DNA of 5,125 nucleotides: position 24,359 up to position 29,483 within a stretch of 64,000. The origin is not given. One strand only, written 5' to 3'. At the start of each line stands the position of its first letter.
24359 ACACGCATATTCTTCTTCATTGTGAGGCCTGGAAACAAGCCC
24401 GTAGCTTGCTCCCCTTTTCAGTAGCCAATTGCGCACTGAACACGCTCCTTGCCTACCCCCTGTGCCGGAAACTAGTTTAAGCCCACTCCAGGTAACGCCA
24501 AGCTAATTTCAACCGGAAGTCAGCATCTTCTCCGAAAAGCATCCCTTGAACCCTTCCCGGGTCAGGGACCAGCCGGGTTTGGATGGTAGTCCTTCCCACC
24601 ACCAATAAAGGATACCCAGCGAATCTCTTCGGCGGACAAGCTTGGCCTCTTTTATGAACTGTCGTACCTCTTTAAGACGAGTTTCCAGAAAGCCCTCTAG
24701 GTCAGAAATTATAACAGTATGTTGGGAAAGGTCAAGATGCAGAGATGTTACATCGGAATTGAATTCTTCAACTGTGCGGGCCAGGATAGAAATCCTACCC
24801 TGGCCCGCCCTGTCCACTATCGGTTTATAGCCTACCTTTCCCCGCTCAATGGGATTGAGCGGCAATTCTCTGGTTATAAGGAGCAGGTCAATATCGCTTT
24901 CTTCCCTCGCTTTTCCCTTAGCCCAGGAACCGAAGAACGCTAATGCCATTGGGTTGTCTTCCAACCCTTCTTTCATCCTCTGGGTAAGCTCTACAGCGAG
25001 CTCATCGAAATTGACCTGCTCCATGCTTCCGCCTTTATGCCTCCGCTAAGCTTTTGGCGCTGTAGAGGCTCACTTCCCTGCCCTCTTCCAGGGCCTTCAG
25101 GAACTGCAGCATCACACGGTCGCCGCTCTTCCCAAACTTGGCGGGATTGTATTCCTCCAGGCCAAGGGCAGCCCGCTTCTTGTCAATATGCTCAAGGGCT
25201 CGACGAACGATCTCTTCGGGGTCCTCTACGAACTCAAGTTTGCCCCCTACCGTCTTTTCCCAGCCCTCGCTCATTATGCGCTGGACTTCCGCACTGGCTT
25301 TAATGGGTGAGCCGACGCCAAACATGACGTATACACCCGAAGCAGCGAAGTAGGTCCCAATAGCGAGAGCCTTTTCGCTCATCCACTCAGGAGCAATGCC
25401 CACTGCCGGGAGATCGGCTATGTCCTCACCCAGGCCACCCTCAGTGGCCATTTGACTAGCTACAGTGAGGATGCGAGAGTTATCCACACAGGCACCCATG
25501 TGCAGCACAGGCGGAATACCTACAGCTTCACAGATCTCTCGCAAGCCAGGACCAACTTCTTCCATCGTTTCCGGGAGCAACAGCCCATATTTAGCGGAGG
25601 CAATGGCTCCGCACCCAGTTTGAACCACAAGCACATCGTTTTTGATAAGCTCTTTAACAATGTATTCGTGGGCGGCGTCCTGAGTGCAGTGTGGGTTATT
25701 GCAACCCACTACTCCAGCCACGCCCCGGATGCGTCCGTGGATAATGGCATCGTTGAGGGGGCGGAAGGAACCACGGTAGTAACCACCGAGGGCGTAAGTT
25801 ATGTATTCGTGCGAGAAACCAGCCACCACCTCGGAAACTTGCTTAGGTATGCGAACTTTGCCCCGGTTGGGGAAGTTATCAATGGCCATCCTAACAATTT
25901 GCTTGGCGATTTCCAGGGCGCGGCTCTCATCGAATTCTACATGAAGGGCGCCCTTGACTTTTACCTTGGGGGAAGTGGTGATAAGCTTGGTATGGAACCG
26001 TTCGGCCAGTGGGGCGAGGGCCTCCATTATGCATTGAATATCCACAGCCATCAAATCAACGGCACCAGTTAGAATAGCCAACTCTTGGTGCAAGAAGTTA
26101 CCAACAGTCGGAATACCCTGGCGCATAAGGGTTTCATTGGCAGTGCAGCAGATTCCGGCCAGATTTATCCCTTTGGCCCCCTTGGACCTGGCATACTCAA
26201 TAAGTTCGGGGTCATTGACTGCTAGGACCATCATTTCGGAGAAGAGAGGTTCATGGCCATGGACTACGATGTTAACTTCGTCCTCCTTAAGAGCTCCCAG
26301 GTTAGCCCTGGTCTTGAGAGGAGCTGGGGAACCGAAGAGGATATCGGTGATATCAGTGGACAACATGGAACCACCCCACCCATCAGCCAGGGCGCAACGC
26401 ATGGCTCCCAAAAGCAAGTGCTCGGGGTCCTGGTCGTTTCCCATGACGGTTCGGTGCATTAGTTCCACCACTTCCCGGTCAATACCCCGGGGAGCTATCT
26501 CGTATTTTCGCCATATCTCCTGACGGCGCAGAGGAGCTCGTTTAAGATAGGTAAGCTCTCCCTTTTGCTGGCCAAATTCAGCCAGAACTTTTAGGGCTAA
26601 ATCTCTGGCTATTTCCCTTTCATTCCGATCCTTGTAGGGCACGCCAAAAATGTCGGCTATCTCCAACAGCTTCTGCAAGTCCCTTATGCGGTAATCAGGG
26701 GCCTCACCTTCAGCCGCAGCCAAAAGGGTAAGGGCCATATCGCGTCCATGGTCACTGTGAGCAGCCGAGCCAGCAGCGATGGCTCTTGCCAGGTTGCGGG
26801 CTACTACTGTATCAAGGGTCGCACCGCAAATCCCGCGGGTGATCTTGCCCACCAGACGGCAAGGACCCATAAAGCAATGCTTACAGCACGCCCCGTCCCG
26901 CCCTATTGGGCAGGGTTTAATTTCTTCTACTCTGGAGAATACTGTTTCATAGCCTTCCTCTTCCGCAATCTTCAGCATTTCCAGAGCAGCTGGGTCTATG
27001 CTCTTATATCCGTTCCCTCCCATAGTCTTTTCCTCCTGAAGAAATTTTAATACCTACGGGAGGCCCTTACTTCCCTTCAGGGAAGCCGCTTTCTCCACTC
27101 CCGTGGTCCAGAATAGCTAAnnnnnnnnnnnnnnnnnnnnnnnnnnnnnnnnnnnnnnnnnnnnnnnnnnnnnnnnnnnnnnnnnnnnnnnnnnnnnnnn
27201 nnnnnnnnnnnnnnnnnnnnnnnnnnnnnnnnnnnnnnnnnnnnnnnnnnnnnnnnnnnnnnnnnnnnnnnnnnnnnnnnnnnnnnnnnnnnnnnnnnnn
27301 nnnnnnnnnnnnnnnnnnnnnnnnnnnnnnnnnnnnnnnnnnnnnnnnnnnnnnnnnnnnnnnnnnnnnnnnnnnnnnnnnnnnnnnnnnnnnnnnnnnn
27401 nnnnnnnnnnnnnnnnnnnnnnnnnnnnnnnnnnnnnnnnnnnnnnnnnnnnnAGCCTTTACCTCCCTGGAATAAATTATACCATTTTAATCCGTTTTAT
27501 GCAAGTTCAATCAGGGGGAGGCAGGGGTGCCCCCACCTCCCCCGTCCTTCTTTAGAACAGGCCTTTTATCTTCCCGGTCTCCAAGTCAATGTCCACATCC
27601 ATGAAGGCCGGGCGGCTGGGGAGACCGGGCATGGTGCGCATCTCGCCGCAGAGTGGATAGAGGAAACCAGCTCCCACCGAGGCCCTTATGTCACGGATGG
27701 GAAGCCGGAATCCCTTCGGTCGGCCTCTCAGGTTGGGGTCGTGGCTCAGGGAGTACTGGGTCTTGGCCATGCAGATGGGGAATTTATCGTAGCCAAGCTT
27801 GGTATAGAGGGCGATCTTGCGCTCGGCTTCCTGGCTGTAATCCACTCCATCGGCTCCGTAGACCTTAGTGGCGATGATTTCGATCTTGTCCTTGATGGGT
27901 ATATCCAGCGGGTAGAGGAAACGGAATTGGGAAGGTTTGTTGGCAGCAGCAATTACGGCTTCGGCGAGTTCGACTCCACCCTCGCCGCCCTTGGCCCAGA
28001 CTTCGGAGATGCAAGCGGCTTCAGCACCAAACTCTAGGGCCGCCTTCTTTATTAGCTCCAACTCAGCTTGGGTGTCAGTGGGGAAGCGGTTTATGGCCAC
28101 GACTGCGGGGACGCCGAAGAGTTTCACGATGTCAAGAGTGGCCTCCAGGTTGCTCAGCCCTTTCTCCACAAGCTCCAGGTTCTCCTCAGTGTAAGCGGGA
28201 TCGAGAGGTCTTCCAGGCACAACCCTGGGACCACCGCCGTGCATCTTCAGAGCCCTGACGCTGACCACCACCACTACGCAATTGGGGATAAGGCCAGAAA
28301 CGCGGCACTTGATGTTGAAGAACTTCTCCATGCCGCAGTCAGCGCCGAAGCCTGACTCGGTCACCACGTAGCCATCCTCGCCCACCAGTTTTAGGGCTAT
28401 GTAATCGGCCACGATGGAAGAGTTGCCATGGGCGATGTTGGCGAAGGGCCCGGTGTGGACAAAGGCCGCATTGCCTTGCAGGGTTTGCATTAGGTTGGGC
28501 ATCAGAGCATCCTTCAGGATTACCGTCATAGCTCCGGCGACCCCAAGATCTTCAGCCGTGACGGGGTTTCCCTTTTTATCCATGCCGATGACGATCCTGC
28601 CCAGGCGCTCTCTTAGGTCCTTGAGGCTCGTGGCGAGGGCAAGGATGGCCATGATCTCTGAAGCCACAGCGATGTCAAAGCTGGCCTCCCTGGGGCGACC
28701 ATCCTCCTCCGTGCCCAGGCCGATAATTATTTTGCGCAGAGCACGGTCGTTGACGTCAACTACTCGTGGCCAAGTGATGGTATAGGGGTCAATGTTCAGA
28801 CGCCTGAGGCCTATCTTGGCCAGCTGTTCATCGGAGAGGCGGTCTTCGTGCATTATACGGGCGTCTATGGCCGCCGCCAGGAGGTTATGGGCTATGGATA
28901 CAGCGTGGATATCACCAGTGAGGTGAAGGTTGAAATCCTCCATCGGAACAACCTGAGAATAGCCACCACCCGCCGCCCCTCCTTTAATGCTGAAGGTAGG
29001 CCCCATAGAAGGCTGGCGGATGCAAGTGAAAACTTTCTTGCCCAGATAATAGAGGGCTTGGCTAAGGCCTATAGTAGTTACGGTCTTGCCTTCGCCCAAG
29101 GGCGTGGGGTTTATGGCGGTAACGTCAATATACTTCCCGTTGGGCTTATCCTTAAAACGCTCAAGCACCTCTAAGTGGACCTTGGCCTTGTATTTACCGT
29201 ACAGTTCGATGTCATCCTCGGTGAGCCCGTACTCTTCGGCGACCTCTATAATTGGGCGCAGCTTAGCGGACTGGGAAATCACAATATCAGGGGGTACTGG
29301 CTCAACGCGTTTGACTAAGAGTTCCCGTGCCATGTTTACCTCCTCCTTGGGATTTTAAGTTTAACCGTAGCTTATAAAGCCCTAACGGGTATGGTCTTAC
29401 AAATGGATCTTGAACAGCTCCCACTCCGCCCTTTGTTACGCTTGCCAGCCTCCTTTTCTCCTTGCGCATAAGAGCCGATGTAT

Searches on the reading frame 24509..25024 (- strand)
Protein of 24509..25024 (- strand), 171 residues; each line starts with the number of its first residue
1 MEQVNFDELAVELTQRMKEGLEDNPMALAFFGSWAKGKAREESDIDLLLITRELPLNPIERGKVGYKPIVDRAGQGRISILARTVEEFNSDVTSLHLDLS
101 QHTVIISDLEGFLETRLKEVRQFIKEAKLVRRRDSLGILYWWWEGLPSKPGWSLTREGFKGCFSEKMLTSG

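Call 32: search_protein_families(library=pfam, proteins=[window:24509-25024:-], max_evalue=0.00001)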
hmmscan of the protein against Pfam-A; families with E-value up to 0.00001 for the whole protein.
window:24509-25024:- (171 aa): 2 families
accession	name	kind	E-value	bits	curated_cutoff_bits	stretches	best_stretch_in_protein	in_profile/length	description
PF18765.7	Polbeta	-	1.1e-06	29.1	26.9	1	23-54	11-42/93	Polymerase beta, Nucleotidyltransferase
PF01909.29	NTP_transf_2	-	1.2e-06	29.2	21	1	25-105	14-73/93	Nucleotidyltransferase domain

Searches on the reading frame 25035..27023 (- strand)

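Call 32: search_protein_families(library=pfam, proteins=[window:25035-27023:-], max_evalue=0.00001)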
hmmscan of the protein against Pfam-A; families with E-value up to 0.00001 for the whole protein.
window:25035-27023:- (662 aa): 1 family
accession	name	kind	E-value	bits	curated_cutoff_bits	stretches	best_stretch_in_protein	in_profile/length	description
PF03063.25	Prismane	-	2.2e-165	551.7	27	1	46-603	2-513/513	Prismane/CO dehydrogenase family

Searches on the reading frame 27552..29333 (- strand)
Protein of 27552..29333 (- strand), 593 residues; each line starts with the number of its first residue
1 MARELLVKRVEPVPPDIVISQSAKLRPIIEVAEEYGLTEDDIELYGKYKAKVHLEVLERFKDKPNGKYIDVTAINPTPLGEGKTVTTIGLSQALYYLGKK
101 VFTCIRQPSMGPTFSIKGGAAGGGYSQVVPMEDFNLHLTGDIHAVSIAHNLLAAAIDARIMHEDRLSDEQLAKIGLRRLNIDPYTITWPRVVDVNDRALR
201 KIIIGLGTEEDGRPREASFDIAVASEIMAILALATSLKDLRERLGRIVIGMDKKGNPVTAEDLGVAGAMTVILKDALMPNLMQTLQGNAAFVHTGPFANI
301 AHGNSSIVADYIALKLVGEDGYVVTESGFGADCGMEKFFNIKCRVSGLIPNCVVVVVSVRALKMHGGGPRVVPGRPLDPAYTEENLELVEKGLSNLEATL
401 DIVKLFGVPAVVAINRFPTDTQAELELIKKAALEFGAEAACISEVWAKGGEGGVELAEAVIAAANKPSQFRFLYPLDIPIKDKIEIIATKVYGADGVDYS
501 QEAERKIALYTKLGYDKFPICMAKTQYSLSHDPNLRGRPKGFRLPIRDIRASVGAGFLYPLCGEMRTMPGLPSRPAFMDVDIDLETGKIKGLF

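Call 6: search_protein_families(library=pfam, proteins=[window:27552-29333:-], max_evalue=0.0001)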
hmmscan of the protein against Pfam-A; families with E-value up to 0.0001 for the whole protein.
window:27552-29333:- (593 aa): 1 family
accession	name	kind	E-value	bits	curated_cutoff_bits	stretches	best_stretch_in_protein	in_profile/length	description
PF01268.25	FTHFS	-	3.4e-257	854.6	27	1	16-593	3-556/556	Formate--tetrahydrofolate ligase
